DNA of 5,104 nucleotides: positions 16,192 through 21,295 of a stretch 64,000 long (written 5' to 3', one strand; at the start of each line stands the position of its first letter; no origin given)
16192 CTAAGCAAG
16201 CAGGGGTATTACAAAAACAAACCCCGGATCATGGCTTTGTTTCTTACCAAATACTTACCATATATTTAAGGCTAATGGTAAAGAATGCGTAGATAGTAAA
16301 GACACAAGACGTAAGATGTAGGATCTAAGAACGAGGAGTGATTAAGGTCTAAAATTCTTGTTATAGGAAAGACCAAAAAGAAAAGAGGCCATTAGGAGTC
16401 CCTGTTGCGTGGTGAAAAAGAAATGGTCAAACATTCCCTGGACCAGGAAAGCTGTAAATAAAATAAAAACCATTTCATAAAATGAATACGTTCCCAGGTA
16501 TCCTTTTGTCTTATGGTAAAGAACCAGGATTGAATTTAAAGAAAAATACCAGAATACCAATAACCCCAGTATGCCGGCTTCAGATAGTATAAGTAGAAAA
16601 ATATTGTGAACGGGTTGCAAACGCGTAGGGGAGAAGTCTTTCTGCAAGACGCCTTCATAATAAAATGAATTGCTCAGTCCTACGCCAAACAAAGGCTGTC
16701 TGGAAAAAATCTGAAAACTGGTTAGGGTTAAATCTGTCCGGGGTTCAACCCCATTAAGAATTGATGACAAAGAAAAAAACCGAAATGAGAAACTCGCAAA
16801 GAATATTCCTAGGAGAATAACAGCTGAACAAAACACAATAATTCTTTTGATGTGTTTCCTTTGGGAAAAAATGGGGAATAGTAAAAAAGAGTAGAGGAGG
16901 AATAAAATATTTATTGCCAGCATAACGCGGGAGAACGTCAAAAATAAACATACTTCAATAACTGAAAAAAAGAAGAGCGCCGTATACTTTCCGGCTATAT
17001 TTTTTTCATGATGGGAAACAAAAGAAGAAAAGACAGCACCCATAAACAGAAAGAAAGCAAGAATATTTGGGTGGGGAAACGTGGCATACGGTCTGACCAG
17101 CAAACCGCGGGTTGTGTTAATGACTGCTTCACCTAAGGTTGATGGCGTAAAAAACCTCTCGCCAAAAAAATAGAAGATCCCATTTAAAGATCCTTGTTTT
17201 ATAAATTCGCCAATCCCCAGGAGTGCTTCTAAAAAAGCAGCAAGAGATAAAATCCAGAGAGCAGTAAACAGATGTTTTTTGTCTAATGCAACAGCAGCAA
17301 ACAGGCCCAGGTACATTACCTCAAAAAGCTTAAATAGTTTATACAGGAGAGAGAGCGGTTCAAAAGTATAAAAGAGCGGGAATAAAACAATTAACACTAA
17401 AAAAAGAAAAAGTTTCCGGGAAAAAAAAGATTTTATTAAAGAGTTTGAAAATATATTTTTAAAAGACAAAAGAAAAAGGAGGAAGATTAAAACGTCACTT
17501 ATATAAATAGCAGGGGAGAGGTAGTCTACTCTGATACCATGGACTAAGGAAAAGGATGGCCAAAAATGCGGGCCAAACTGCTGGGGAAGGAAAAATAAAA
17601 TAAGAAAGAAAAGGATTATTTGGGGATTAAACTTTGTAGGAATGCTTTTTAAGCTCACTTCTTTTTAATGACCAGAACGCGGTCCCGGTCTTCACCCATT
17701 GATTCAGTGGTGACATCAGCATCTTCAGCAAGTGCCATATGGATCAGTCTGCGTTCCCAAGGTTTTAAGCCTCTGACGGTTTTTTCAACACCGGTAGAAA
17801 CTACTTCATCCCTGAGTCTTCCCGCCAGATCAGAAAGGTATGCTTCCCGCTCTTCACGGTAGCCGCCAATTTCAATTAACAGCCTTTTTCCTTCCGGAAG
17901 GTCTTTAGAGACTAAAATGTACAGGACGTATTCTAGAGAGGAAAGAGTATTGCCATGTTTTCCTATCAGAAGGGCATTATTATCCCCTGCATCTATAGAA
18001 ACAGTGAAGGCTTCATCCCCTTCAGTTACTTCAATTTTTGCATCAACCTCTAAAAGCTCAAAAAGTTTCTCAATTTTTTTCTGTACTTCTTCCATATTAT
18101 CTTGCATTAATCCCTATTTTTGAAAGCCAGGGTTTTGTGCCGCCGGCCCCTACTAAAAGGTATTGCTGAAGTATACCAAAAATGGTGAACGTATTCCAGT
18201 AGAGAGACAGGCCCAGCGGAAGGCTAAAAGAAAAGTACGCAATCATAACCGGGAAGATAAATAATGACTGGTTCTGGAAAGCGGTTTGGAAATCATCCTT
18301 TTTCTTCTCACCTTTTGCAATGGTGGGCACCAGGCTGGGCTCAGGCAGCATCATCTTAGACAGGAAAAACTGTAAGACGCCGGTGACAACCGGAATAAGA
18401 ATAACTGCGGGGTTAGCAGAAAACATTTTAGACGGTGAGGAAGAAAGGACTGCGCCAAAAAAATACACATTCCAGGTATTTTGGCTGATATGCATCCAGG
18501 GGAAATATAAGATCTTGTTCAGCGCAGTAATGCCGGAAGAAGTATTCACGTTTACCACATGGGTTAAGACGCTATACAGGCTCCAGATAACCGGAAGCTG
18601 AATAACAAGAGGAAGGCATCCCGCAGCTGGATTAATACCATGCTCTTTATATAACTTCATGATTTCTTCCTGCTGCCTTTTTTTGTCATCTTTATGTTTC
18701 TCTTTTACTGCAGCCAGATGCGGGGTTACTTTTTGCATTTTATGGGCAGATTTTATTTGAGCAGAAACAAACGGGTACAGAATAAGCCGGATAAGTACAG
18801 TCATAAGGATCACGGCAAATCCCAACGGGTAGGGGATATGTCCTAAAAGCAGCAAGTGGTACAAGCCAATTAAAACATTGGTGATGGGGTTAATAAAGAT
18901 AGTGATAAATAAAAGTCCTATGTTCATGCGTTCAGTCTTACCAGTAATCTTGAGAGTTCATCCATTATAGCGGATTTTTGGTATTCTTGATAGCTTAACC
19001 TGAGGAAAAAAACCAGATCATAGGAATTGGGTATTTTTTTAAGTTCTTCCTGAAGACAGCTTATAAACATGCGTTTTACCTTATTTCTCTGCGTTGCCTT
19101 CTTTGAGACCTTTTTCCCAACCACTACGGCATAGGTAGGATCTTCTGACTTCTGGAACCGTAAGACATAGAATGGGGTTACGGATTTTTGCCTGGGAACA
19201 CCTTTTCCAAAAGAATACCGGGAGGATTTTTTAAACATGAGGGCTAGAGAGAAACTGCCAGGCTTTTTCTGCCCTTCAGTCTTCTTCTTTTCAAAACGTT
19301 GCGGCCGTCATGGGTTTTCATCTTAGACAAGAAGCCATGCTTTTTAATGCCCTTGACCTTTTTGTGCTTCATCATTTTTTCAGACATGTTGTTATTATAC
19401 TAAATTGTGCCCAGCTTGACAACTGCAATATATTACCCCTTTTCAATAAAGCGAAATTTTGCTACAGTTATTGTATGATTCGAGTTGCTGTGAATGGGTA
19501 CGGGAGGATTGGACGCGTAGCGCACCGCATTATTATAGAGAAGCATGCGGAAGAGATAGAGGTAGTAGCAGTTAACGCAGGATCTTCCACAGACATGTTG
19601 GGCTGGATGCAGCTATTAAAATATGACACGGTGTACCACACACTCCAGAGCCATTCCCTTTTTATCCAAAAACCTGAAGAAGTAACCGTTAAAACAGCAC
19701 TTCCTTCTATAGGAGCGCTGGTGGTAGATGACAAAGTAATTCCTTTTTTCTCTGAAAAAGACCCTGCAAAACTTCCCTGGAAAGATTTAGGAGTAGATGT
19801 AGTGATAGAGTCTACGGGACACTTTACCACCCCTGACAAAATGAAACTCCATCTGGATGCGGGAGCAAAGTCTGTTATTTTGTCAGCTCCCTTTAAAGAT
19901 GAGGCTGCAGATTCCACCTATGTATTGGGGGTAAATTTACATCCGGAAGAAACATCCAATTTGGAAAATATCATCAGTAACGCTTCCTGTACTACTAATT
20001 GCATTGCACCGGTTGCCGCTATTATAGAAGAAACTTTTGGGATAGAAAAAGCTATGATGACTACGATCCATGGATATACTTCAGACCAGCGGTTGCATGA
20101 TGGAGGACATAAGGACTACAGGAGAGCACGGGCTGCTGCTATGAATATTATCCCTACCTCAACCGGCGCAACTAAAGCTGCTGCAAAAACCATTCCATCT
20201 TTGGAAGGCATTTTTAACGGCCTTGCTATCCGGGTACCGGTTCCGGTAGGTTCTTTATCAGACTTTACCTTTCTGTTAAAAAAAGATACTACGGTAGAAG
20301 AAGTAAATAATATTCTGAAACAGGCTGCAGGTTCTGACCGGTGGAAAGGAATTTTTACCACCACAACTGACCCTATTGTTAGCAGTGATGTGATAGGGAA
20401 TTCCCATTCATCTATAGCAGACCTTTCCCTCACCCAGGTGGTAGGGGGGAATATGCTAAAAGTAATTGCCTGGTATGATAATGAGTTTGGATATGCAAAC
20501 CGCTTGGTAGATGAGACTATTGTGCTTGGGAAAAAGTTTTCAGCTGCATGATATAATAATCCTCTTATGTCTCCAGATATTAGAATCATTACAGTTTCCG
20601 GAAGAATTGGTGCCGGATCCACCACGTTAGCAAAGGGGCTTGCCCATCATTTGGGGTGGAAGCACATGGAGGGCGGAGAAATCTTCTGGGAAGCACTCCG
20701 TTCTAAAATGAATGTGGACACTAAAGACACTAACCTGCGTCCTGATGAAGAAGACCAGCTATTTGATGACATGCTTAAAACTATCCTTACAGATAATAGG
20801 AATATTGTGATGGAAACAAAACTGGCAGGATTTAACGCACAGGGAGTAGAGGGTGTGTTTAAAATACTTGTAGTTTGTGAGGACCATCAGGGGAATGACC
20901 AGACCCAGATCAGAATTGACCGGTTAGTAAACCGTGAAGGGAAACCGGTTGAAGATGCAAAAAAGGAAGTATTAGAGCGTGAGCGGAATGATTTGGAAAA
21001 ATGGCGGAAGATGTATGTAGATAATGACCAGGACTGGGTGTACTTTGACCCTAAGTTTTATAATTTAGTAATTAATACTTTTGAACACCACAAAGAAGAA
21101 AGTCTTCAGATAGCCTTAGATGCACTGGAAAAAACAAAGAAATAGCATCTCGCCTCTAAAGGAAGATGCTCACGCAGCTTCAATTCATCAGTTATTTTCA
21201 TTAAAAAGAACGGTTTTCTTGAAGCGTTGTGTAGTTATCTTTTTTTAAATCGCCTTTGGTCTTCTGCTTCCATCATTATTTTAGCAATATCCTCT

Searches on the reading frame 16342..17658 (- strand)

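Call 82: search_protein_families(library=pfam, proteins=[window:16342-17658:-], max_evalue=1e-8)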
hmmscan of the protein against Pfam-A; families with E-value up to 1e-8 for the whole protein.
window:16342-17658:- (438 aa): 1 family
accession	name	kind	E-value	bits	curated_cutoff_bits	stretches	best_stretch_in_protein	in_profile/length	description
PF04932.20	Wzy_C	-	1.5e-14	54.5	31.7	1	231-369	5-148/149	O-Antigen ligase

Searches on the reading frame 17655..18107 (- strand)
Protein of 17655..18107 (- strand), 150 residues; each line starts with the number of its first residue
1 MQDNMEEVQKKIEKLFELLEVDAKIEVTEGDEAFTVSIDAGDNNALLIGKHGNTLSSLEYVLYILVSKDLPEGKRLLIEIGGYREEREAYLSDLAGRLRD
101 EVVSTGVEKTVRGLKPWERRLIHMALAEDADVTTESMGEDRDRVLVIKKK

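Call 82: search_protein_families(library=pfam, proteins=[window:17655-18107:-], max_evalue=1e-8)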
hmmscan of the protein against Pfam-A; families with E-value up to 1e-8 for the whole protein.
window:17655-18107:- (150 aa): 2 families
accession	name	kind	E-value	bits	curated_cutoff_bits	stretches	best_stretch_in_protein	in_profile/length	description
PF01424.28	R3H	-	7.9e-11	42.3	26.8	1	91-149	3-60/60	R3H domain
PF13083.13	KH_KhpA-B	-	5e-09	36.4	32.1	0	12-69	8-65/73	KhpA/KhpB, KH domain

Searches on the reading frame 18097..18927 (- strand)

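Call 82: search_protein_families(library=pfam, proteins=[window:18097-18927:-], max_evalue=1e-8)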
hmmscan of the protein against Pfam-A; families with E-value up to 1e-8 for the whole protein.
window:18097-18927:- (276 aa): 1 family
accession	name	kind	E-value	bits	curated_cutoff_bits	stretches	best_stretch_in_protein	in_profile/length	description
PF02096.25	60KD_IMP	-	4.7e-48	163.7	35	1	36-258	2-161/163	60Kd inner membrane protein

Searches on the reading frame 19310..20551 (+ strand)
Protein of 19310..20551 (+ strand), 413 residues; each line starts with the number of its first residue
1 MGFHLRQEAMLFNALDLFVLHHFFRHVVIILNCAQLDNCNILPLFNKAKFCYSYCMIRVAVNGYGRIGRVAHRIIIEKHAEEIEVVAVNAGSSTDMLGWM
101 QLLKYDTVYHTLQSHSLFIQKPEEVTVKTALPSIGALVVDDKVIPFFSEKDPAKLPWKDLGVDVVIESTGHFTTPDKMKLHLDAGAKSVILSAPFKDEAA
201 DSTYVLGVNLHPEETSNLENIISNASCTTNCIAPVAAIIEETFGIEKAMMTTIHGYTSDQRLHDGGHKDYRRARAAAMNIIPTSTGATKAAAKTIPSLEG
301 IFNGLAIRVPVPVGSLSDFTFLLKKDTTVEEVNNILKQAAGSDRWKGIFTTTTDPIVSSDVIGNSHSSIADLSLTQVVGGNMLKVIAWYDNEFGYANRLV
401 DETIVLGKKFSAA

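Call 82: search_protein_families(library=pfam, proteins=[window:19310-20551:+], max_evalue=1e-8)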
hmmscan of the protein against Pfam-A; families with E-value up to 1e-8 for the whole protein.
window:19310-20551:+ (413 aa): 2 families
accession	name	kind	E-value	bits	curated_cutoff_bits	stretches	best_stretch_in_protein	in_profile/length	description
PF02800.25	Gp_dh_C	-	7.1e-57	191.8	24.4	1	232-389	1-158/158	Glyceraldehyde 3-phosphate dehydrogenase, C-terminal domain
PF00044.30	Gp_dh_N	-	4.7e-26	91.5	31.7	1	57-174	1-100/101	Glyceraldehyde 3-phosphate dehydrogenase, NAD binding domain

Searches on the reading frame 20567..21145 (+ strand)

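Call 82: search_protein_families(library=pfam, proteins=[window:20567-21145:+], max_evalue=1e-8)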
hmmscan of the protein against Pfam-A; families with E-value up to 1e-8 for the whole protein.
window:20567-21145:+ (192 aa): 1 family
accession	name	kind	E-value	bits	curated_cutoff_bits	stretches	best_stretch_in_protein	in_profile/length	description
PF13189.12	Cytidylate_kin2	-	7.9e-09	36.4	28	0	7-77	1-67/176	Cytidylate kinase-like family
